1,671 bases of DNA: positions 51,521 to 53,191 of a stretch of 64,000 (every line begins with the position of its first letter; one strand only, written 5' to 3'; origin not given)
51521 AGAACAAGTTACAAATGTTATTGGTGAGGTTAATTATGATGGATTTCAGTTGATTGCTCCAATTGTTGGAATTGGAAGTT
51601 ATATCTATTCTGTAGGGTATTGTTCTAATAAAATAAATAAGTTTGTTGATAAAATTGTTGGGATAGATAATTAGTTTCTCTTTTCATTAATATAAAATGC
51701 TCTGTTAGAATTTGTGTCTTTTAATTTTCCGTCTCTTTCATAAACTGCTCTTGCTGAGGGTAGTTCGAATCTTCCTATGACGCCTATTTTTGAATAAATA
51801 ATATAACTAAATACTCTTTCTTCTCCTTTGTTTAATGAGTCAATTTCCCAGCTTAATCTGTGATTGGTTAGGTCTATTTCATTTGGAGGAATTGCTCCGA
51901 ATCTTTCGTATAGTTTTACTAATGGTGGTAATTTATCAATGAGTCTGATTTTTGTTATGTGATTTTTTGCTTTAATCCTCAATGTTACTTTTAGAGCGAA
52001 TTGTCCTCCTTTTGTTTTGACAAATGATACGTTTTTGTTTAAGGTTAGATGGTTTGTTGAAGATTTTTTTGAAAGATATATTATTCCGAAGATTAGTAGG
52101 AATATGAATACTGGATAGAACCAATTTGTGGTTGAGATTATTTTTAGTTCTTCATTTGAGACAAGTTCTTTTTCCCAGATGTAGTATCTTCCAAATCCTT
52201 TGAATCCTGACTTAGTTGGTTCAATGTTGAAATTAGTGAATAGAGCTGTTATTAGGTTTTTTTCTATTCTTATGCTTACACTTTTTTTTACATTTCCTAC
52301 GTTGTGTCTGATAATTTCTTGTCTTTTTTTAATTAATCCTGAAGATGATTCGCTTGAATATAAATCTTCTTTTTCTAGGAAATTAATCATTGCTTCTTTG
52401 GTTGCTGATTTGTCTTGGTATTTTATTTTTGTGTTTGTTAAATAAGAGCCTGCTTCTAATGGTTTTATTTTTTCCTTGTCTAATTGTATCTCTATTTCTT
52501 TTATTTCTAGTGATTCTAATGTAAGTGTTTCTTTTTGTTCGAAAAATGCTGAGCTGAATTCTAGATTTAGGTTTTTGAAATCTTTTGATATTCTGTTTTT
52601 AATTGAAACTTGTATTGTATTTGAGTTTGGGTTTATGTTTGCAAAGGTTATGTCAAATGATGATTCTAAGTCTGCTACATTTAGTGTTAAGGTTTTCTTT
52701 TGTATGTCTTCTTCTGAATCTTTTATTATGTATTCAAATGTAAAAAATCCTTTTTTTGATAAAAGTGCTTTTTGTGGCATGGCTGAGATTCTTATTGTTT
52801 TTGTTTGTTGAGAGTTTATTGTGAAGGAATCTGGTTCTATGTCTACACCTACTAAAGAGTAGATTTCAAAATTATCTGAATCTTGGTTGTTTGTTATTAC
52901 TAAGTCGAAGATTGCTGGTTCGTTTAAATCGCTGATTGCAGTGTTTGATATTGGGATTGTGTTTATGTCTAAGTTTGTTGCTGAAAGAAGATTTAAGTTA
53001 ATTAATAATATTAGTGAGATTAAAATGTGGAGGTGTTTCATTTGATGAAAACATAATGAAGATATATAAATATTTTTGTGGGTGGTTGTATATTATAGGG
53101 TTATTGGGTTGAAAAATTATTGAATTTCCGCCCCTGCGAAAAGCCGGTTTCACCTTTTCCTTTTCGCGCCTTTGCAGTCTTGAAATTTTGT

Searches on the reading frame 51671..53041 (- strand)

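Call 7: search_protein_families(library=pfam, proteins=[window:51671-53041:-], max_evalue=0.01)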
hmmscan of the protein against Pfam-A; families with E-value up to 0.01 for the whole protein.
window:51671-53041:- (456 aa): 1 family
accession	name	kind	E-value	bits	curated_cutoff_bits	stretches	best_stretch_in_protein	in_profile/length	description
PF11605.14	Vps36_ESCRT-II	-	0.0083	16.7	24.1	0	182-244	22-87/92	Vacuolar protein sorting protein 36 Vps36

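Call 8: search_protein_families(library=phrogs, proteins=[window:51671-53041:-], max_evalue=0.001)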
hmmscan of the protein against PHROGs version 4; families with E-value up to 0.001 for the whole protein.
window:51671-53041:- (456 aa): 0 families

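Call 51: search_protein_families(library=pfam, proteins=[window:51671-53041:-], max_evalue=0.1)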
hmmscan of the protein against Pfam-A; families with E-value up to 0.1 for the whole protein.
window:51671-53041:- (456 aa): 1 family
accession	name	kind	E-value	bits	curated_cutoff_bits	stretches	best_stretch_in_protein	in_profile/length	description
PF11605.14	Vps36_ESCRT-II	-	0.0083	16.7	24.1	0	182-244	22-87/92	Vacuolar protein sorting protein 36 Vps36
